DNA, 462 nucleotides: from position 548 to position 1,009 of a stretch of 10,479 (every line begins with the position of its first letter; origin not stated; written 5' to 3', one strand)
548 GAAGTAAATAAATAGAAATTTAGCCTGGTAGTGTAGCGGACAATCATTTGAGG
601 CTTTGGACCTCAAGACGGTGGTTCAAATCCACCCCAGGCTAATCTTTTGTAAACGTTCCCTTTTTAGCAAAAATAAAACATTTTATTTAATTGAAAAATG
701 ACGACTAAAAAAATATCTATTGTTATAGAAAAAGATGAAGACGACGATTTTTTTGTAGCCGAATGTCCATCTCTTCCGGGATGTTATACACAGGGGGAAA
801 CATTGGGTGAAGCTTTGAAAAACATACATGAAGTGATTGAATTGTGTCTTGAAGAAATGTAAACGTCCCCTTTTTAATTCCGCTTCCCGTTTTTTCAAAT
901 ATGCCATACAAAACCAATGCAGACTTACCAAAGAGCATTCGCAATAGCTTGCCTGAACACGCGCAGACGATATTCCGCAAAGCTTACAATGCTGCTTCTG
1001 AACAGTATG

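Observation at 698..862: Solo HicB-like antitoxin domain gene bracketed by two copies of the conserved motif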

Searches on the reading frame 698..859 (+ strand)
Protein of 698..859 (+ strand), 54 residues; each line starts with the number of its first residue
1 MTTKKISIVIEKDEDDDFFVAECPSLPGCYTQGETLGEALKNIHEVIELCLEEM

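Call 3: search_protein_families(library=pfam, proteins=[window:698-859:+], max_evalue=1)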
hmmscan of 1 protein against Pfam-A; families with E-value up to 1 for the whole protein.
window:698-859:+ (54 aa): 4 families
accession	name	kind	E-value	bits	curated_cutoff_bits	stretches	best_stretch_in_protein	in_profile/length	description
PF15919.11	HicB_lk_antitox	-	1.2e-09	38.8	27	1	8-54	3-48/123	HicB_like antitoxin of bacterial toxin-antitoxin system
PF21748.3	UPF0150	-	9.4e-08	32.3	27.3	1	11-49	13-51/64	UPF0150-like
PF24113.1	DUF7387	-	0.022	15.5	27.9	1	27-50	31-54/85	Family of unknown function (DUF7387)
PF11927.14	HODM_asu-like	-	0.14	11.9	25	1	6-48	105-147/273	Haem-dependent oxidative N-demethylase, alpha subunit-like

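Call 10: search_protein_families(library=phrogs, proteins=[window:698-859:+], max_evalue=0.01)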
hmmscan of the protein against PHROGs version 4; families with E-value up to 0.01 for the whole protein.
window:698-859:+ (54 aa): 2 families
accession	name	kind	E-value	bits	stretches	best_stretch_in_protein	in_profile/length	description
phrog_497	-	moron, auxiliary metabolic gene and host takeover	3.7e-12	47.3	1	7-54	14-60/342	toxin-antitoxin system HicB-like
phrog_11958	-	unknown function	1e-10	42.7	1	7-53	5-51/84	-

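Call 11: find_encoding_contigs(protein=window:698-859:+, flank=10000, max_places=10)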
Protein window:698-859:+ (54 aa): 3 contigs read that carry it; 2 places shown.
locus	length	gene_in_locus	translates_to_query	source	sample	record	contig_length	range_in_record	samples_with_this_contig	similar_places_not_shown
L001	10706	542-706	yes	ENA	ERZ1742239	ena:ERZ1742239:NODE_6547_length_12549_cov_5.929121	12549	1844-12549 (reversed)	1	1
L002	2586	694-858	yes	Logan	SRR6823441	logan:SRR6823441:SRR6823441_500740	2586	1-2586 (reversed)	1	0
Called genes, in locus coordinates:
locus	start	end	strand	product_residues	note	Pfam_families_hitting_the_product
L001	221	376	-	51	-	-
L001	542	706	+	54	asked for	PF15919:HicB_lk_antitox, PF21748:UPF0150 (weak)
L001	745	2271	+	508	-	PF06150:ChaB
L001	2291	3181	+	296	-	-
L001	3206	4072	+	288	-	PF04454:Linocin_M18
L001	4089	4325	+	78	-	-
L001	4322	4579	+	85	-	-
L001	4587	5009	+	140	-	-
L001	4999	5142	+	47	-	-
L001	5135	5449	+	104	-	-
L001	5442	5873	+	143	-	-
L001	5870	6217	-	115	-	-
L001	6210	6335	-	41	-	-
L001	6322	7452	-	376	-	-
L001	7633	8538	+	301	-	PF18906:Phage_tube_2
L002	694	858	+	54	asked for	PF15919:HicB_lk_antitox, PF21748:UPF0150 (weak)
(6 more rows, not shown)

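Call 13: find_homologous_proteins(query=window:698-859:+, max_evalue=0.001)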
Query window:698-859:+ (54 aa): 149 proteins with E <= 0.001 among 149 candidates; the best 120 are listed.
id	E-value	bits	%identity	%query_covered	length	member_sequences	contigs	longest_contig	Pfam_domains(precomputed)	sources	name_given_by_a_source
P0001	9.6e-29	114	100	100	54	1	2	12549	PF15919.12,PF21748.4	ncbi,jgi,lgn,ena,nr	ncbi:type II toxin-antitoxin system HicB family antitoxin [Methanosarcinales archaeon]|nr:MAG: type 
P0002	1.8e-18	82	81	94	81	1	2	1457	PF15919.12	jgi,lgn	jgi:predicted RNase H-like HicB family nuclease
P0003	1.8e-17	79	76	91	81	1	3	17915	PF15919.12,PF21748.4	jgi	-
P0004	5.7e-17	78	75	89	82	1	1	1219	PF15919.12,PF21748.4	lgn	-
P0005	1.2e-16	77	73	98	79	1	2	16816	PF15919.12,PF21748.4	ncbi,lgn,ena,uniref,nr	ncbi:MAG: HicB_like antitoxin of bacterial toxin-antitoxinsystem [Candidatus Argoarchaeum ethanivora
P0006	1.6e-16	76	73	98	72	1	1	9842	PF15919.12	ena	-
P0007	1.8e-16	76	75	94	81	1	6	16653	PF15919.12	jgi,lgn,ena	-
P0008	2.4e-16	76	73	89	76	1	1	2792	PF15919.12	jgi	-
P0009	2.5e-16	76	72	85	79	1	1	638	PF15919.12,PF21748.4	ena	-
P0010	2.6e-16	76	73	98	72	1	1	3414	PF15919.12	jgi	-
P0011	2.8e-16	76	71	91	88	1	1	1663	PF15919.12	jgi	jgi:predicted RNase H-like HicB family nuclease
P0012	3.5e-16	75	71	91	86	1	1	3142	PF15919.12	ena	-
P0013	3.8e-16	75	71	98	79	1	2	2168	PF15919.12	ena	-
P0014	3.9e-16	75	75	94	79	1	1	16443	PF15919.12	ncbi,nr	ncbi:MAG: type II toxin-antitoxin system HicB family antitoxin [Methanosarcinales archaeon]|nr:MAG: 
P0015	4.6e-16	75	70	83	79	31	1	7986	PF15919.12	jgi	-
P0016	4.7e-16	75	74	94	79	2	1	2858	PF15919.12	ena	-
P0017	4.9e-16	75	74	94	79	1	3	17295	PF15919.12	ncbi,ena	-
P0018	5.1e-16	75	74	94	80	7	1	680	PF15919.12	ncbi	-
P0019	5.2e-16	75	80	85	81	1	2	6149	PF15919.12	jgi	jgi:predicted RNase H-like HicB family nuclease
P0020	5.2e-16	75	71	91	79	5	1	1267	PF15919.12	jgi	-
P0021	5.7e-16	75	73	98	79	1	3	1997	PF15919.12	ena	-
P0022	5.7e-16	75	80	85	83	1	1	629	PF15919.12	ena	-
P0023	5.8e-16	75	72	85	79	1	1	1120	PF15919.12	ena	-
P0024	5.9e-16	75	80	85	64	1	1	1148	PF15919.12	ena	-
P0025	6.0e-16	75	80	85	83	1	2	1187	PF15919.12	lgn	-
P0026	6.1e-16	75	80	85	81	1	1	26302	PF15919.12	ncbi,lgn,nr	ncbi:MAG: type II toxin-antitoxin system HicB family antitoxin [Methanomicrobia archaeon]|nr:type II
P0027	6.1e-16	75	74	94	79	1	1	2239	PF15919.12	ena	-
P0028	6.2e-16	75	74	94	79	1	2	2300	PF15919.12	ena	-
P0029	6.5e-16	74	73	98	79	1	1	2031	PF15919.12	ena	-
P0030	6.5e-16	74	73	98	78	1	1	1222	PF15919.12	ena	-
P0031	6.8e-16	74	72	94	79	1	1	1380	PF15919.12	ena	-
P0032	6.8e-16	74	75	89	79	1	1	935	PF15919.12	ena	-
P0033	6.9e-16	74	69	98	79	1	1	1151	PF15919.12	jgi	-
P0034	6.9e-16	74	69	98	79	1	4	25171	PF15919.12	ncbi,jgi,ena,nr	ncbi:type II toxin-antitoxin system HicB family antitoxin [Methanosarcinales archaeon]|nr:MAG: type 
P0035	7.3e-16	74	71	91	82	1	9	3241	PF15919.12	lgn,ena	-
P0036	7.5e-16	74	74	85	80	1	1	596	PF15919.12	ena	-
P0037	7.5e-16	74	74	94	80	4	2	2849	PF15919.12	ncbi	-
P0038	7.7e-16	74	71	91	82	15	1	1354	PF15919.12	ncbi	-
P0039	7.8e-16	74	71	98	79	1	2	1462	PF15919.12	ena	-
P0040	7.9e-16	74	71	98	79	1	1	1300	PF15919.12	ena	-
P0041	7.9e-16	74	71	98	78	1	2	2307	PF15919.12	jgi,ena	-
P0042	8.0e-16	74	69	98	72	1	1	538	PF15919.12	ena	-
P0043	8.0e-16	74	71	98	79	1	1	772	PF15919.12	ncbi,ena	-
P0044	8.2e-16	74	77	87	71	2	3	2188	PF15919.12,PF21748.4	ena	-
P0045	8.5e-16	74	71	98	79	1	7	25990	PF15919.12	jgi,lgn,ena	jgi:predicted RNase H-like HicB family nuclease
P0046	9.2e-16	74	75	89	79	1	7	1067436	PF15919.12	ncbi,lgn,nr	ncbi:MAG: type II toxin-antitoxin system HicB family antitoxin [Methanosarcinales archaeon Met12]|nr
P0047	9.4e-16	74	72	94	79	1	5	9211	PF15919.12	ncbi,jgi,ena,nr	ncbi:MAG: type II toxin-antitoxin system HicB family antitoxin [Methanosarcinales archaeon]|jgi:pred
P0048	9.5e-16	74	72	94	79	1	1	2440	PF15919.12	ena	-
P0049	9.7e-16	74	72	94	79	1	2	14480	PF15919.12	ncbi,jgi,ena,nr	ncbi:MAG: type II toxin-antitoxin system HicB family antitoxin [Euryarchaeota archaeon]|nr:type II t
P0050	9.8e-16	74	69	98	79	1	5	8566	PF15919.12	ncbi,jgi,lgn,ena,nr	ncbi:MAG: type II toxin-antitoxin system HicB family antitoxin [ANME-2 cluster archaeon]|jgi:predict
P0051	9.8e-16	74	72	94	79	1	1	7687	PF15919.12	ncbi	-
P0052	1.0e-15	74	72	94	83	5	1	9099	PF15919.12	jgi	-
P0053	1.0e-15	74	72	94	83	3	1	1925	PF15919.12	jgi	jgi:predicted RNase H-like HicB family nuclease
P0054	1.0e-15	74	75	89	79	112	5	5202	PF15919.12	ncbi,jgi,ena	-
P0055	1.1e-15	74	75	89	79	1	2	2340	PF15919.12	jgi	jgi:predicted RNase H-like HicB family nuclease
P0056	1.1e-15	74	71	91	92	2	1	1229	PF15919.12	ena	-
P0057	1.1e-15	74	71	91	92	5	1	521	PF15919.12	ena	-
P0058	1.1e-15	74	72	85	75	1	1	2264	PF15919.12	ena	-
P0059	1.1e-15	74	71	98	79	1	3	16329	PF15919.12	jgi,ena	-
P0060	1.2e-15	74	75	89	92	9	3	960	PF15919.12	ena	-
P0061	1.2e-15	74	75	89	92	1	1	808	PF15919.12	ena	-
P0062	1.3e-15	74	69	98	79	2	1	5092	PF15919.12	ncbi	-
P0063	1.3e-15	74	74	94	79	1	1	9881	PF15919.12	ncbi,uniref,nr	ncbi:MAG: type II toxin-antitoxin system HicB family antitoxin [Methanosarcinales archaeon]|uniref:T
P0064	1.3e-15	73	72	85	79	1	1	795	PF15919.12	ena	-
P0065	1.3e-15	73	75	89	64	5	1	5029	PF15919.12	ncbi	-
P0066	1.4e-15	73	71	91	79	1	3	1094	PF15919.12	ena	-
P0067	1.5e-15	73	72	94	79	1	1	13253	PF15919.12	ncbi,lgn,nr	ncbi:MAG: hypothetical protein C5S48_01295 [Candidatus Methanogaster sp.]|nr:MAG: hypothetical prote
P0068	1.5e-15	73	71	91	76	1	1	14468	PF15919.12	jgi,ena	-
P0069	1.6e-15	73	71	91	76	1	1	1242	PF15919.12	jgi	-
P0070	1.6e-15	73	71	91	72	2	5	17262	PF15919.12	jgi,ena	-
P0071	1.7e-15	73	67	98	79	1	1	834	PF15919.12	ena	-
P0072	1.8e-15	73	72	94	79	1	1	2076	PF15919.12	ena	-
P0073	1.8e-15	73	70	96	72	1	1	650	PF15919.12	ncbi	-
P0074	1.8e-15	73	70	96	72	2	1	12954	PF15919.12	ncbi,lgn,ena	-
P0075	1.9e-15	73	72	94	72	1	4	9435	PF15919.12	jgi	-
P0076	1.9e-15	73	73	89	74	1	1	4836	PF15919.12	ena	-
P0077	1.9e-15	73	71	91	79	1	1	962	PF15919.12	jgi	-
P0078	1.9e-15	73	69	89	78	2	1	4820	PF15919.12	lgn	-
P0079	2.0e-15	73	75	89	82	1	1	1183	PF15919.12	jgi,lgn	jgi:predicted RNase H-like HicB family nuclease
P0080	2.0e-15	73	73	89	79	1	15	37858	PF15919.12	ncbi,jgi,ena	-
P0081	2.0e-15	73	76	85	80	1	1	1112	PF15919.12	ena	-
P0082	2.1e-15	73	76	85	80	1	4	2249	PF15919.12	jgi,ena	jgi:predicted RNase H-like HicB family nuclease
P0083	2.2e-15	73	71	93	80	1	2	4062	PF15919.12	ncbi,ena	-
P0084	2.2e-15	73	76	85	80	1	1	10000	PF15919.12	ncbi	-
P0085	2.3e-15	73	73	89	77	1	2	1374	PF15919.12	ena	-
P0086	2.6e-15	73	69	98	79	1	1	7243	PF15919.12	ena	-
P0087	2.6e-15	73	73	89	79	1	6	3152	PF15919.12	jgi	jgi:predicted RNase H-like HicB family nuclease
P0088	2.6e-15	73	71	94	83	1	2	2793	PF15919.12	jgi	jgi:predicted RNase H-like HicB family nuclease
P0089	2.8e-15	72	70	98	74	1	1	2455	PF15919.12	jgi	-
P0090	2.8e-15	72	73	89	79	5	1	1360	PF15919.12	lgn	-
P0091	3.0e-15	72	73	89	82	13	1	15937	PF15919.12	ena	-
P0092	3.2e-15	72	74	87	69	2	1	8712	PF15919.12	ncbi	-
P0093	3.2e-15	72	69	98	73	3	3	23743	PF15919.12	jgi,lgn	jgi:predicted RNase H-like HicB family nuclease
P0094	3.2e-15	72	71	91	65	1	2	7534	PF15919.12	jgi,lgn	-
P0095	3.3e-15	72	71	91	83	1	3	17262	PF15919.12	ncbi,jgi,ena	-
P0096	3.3e-15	72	67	98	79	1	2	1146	PF15919.12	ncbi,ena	-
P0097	3.6e-15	72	71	91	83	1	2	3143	PF15919.12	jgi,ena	jgi:predicted RNase H-like HicB family nuclease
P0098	4.0e-15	72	69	91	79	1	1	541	PF15919.12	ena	-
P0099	4.0e-15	72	67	91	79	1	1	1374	PF15919.12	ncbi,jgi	jgi:predicted RNase H-like HicB family nuclease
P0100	4.5e-15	72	71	89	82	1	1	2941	PF15919.12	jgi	-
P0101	5.3e-15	72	74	87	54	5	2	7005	PF15919.12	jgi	jgi:predicted RNase H-like HicB family nuclease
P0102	5.6e-15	72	71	89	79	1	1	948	PF15919.12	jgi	jgi:predicted RNase H-like HicB family nuclease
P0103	5.6e-15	72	71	91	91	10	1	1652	PF15919.12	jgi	jgi:predicted RNase H-like HicB family nuclease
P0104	8.0e-15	71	69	98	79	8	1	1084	PF15919.12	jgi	-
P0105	8.6e-15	71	67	98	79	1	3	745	PF15919.12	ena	-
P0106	8.8e-15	71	69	91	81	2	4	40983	PF15919.12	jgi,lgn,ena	-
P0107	9.1e-15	71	67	98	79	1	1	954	PF15919.12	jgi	-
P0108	9.6e-15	71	73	89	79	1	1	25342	PF15919.12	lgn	-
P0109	1.1e-14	71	70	94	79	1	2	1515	PF15919.12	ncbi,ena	-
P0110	1.2e-14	71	67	98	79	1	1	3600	PF15919.12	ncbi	-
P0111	1.3e-14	70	71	91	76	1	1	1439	PF15919.12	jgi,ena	-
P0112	1.7e-14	70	70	94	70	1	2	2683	PF15919.12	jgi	jgi:predicted RNase H-like HicB family nuclease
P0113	1.7e-14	70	68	98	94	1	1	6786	PF15919.12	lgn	-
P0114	2.1e-14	70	73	89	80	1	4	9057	PF15919.12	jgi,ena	-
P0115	2.3e-14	70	73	89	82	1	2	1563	PF15919.12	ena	-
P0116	2.4e-14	70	76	85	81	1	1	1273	PF15919.12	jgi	jgi:predicted RNase H-like HicB family nuclease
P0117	2.4e-14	70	73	89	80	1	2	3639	PF15919.12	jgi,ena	-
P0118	3.2e-14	69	70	96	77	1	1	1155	PF15919.12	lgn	-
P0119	3.8e-14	69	76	85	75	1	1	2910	PF15919.12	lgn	-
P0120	5.9e-14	68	68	98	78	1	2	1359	PF15919.12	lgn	-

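Call 17: find_encoding_contigs(protein=P0046, flank=3000, max_places=4)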
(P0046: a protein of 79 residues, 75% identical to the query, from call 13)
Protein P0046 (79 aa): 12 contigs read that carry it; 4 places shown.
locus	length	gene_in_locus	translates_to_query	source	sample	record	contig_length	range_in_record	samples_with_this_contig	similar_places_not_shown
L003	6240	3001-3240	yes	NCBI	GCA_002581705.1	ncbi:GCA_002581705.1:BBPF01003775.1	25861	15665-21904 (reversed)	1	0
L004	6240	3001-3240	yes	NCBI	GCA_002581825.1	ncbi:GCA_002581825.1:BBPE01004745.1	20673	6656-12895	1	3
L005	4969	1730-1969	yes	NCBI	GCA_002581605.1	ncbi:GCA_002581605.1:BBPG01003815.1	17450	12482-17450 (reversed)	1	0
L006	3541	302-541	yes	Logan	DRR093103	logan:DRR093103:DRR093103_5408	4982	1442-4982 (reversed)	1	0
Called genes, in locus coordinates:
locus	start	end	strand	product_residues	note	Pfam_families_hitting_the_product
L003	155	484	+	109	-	PF12804:NTP_transf_3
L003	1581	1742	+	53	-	-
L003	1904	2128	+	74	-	-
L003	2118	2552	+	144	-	PF01850:PIN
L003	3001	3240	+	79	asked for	PF15919:HicB_lk_antitox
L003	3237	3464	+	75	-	PF07927:HicA_toxin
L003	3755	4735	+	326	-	-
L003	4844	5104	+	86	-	-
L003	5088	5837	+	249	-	-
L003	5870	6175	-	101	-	PF00126:HTH_1 (weak)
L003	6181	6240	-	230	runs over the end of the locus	PF03205:MobB, PF04060:FeS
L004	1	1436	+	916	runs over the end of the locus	PF22557:DuOB, PF00270:DEAD, PF00271:Helicase_C, PF16124:RecQ_Zn_bind, PF09382:RQC, PF00570:HRDC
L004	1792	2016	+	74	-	-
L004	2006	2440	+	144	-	PF01850:PIN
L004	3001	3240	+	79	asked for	PF15919:HicB_lk_antitox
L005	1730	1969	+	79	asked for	PF15919:HicB_lk_antitox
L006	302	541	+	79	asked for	PF15919:HicB_lk_antitox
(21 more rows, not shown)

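Call 18: find_encoding_contigs(protein=P0034, flank=3000, max_places=4)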
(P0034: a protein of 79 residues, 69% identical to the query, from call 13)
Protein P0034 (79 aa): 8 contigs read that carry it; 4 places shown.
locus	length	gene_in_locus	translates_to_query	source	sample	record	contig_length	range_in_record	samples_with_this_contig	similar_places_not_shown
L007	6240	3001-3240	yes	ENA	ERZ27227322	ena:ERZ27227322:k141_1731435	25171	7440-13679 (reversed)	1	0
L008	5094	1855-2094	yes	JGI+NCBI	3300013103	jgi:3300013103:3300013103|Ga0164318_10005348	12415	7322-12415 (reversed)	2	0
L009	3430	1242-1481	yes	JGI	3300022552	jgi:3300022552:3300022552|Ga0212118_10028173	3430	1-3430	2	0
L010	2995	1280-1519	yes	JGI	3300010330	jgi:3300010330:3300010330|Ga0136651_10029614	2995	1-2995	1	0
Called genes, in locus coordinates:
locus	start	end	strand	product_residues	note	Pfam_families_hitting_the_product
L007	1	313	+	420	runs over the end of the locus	PF07705:CARDB (faint), PF10633:NPCBM_assoc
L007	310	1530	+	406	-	PF12704:MacB_PCD, PF02687:FtsX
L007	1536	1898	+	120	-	PF01890:CbiG_C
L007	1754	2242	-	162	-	-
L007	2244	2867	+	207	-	-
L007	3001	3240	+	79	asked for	PF15919:HicB_lk_antitox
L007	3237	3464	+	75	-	PF07927:HicA_toxin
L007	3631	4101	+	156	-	PF00885:DMRL_synthase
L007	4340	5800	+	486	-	PF03796:DnaB_C (faint), PF06745:ATPase, PF12775:AAA_7 (faint), PF13191:AAA_16 (faint), PF13245:AAA_19 (faint), PF20720:nSTAND3 (faint), PF13481:AAA_25 (weak), PF06745:ATPase, +4 more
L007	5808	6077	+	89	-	-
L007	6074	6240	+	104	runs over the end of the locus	-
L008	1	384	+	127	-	PF02687:FtsX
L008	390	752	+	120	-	PF01890:CbiG_C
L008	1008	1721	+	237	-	-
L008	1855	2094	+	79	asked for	PF15919:HicB_lk_antitox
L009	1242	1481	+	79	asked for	PF15919:HicB_lk_antitox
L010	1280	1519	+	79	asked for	PF15919:HicB_lk_antitox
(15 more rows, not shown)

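Call 19: find_encoding_contigs(protein=P0003, flank=3000, max_places=4)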
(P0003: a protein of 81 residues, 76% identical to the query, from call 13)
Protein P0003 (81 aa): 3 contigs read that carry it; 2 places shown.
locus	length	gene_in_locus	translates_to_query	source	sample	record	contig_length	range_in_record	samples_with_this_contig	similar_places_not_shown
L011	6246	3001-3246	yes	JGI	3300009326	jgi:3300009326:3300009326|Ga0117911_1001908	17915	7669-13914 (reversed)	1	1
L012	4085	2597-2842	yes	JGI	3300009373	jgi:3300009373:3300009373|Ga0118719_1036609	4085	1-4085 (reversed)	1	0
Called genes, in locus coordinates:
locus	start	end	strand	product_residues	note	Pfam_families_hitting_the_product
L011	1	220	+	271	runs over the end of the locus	PF07900:DUF1670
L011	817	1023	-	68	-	PF01423:LSM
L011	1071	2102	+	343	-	PF01321:Creatinase_N, PF00557:Peptidase_M24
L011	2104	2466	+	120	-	PF04032:Rpr2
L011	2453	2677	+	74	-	PF01985:CRS1_YhbY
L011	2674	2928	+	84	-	PF04010:DUF357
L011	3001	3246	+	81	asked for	PF15919:HicB_lk_antitox, PF21748:UPF0150 (weak)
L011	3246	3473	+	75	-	PF07927:HicA_toxin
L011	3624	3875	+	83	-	PF04010:DUF357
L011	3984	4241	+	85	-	PF04014:MazE_antitoxin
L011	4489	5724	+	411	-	PF14239:RRXRR, PF01844:HNH, PF14279:HNH_5 (weak)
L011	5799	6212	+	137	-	PF01850:PIN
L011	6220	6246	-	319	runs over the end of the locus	PF00493:MCM (weak), PF20030:bpMoxR, PF00158:Sigma54_activat (faint), PF05496:RuvB_N (weak), PF00004:AAA (weak), PF07726:AAA_3, PF07728:AAA_5, PF17863:AAA_lid_2, +1 more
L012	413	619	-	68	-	PF01423:LSM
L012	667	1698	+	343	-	PF01321:Creatinase_N, PF00557:Peptidase_M24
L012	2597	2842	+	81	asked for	PF15919:HicB_lk_antitox, PF21748:UPF0150 (weak)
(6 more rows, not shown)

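Call 41: search_solved_structures(query=window:698-859:+, max_evalue=1, show_alignments=3)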
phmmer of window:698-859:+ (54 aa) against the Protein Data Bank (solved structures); distinct sequences matched with E-value up to 1: 5.
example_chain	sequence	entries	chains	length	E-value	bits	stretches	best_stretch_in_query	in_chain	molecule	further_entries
2yzt_A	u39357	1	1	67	0.0002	24.6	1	5-53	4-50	Putative uncharacterized protein TTHA1756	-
6g1c_V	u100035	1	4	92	0.00054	23.2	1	7-48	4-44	Antitoxin HicB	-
6g1n_A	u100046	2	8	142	0.0013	22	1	8-47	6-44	antitoxin HicB | HicB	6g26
2dsy_A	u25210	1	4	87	0.18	15.4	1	14-48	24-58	Hypothetical protein TTHA0281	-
1wv8_A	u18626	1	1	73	0.82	13.3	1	13-53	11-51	hypothetical protein TTHA1013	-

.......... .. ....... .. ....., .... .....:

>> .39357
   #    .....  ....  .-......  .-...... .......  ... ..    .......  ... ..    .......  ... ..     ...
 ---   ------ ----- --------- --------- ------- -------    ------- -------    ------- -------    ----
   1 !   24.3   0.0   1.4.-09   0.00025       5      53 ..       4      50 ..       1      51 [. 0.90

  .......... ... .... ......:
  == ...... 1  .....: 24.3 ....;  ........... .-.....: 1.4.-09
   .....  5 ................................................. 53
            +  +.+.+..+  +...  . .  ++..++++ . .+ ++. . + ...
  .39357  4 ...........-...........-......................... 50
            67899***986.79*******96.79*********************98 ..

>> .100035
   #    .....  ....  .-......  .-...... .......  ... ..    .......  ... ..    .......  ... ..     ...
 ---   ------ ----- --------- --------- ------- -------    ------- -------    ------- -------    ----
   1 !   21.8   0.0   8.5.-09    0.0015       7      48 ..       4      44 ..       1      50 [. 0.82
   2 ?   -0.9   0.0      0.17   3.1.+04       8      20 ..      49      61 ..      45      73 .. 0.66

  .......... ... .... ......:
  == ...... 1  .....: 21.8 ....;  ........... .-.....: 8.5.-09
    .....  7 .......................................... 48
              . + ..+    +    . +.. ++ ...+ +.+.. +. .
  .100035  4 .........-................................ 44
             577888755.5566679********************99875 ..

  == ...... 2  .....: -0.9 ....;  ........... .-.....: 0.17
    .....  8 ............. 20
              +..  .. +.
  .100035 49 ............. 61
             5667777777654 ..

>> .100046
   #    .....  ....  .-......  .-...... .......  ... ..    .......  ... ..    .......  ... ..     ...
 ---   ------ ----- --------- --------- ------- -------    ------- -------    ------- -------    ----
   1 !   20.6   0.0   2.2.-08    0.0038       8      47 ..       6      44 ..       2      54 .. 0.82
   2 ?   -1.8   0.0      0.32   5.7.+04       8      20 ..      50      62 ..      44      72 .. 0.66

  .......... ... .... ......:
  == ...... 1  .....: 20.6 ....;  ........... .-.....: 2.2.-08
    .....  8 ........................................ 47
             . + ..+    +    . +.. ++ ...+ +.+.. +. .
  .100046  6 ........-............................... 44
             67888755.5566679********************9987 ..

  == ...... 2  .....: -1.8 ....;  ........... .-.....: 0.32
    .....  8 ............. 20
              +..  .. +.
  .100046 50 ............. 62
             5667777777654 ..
